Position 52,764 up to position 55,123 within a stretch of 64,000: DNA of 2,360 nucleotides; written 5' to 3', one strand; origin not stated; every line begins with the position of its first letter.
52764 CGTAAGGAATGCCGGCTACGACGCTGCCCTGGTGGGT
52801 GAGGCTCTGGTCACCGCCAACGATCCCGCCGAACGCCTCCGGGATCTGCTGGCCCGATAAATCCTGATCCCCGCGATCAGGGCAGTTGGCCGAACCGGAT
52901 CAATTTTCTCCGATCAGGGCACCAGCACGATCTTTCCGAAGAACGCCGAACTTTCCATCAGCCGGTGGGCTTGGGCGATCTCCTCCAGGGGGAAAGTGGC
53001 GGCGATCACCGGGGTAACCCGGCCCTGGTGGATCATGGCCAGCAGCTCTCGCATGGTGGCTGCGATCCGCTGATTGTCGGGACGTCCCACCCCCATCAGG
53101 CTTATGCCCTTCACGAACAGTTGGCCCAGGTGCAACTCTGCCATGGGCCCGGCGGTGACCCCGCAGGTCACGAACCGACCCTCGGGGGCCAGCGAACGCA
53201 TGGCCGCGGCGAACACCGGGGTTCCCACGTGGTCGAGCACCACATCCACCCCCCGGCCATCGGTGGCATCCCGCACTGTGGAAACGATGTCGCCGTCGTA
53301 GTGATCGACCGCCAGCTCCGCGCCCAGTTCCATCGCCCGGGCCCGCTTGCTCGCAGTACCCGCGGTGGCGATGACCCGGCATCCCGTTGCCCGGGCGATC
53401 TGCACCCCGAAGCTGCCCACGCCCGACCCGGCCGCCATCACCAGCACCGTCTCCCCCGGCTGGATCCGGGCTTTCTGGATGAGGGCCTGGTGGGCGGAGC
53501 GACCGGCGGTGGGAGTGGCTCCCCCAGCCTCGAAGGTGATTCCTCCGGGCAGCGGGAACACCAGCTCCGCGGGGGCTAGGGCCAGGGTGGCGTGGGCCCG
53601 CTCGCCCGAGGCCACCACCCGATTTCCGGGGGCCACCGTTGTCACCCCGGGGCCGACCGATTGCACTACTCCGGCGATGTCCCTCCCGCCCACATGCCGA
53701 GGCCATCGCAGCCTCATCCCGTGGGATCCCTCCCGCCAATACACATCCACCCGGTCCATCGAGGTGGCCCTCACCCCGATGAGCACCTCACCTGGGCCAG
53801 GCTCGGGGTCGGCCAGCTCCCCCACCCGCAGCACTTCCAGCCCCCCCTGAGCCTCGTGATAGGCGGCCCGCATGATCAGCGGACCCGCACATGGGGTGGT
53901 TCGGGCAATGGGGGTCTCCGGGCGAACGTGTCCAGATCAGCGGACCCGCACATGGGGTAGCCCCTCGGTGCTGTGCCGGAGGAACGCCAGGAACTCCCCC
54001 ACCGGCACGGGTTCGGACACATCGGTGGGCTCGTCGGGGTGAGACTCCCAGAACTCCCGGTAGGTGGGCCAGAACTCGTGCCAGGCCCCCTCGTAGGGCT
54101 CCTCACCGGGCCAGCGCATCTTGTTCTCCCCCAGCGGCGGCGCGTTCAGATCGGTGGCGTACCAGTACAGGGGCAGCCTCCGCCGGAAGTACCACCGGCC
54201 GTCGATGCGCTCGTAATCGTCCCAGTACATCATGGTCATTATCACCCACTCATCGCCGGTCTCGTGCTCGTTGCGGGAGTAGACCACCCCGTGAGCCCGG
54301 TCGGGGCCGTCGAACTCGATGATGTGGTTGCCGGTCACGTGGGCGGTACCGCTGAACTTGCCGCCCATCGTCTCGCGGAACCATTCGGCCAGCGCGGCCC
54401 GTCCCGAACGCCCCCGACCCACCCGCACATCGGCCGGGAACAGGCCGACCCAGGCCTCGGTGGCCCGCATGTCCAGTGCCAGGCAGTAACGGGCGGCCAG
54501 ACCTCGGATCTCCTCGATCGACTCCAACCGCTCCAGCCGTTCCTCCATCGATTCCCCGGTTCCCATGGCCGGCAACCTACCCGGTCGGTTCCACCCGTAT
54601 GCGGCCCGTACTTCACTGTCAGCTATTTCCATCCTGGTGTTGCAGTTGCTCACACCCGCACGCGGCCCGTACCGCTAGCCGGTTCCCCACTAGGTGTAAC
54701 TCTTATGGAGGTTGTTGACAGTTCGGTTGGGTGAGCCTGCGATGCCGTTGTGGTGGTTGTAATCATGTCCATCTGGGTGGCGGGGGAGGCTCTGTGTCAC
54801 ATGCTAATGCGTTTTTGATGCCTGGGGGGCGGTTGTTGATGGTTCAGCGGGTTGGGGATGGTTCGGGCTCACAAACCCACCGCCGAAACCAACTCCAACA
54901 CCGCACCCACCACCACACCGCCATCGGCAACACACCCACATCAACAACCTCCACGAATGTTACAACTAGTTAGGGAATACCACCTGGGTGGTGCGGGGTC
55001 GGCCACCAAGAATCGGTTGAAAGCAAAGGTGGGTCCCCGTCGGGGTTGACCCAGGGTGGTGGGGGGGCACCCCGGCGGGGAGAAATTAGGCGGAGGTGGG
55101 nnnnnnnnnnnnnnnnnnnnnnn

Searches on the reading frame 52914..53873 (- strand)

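Call 13: search_protein_families(library=pfam, proteins=[window:52914-53873:-])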
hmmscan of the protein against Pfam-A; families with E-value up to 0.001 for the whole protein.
window:52914-53873:- (319 aa): 3 families
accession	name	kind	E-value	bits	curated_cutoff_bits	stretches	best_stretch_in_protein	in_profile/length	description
PF00107.32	ADH_zinc_N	-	4e-30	104.9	31.8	1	151-276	1-126/129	Zinc-binding dehydrogenase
PF13602.12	ADH_zinc_N_2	-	3.2e-26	93.3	27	1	183-317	1-134/134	Zinc-binding dehydrogenase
PF08240.17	ADH_N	-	4.1e-11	43.5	23.5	1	26-88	1-62/104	Alcohol dehydrogenase GroES-like domain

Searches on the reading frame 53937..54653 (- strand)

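Call 13: search_protein_families(library=pfam, proteins=[window:53937-54653:-])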
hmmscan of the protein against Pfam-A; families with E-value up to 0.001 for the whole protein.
window:53937-54653:- (238 aa): 1 family
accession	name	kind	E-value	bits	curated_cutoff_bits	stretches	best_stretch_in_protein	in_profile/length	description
PF13577.12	SnoaL_4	-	7.5e-23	81.3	24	1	41-159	1-125/126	SnoaL-like domain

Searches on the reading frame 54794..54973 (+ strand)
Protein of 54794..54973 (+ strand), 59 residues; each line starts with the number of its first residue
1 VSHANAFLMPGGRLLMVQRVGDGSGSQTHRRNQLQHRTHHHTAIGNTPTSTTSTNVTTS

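Call 22: search_protein_families(library=ncbifam, proteins=[window:54794-54973:+], max_evalue=1)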
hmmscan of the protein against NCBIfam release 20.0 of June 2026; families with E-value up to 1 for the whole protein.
window:54794-54973:+ (59 aa): 0 families

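Call 29: find_homologous_proteins(query=window:54794-54970:+, max_evalue=10)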
Query seq(59 aa): no candidate shares three 5-residue words with the query. No homologue found.
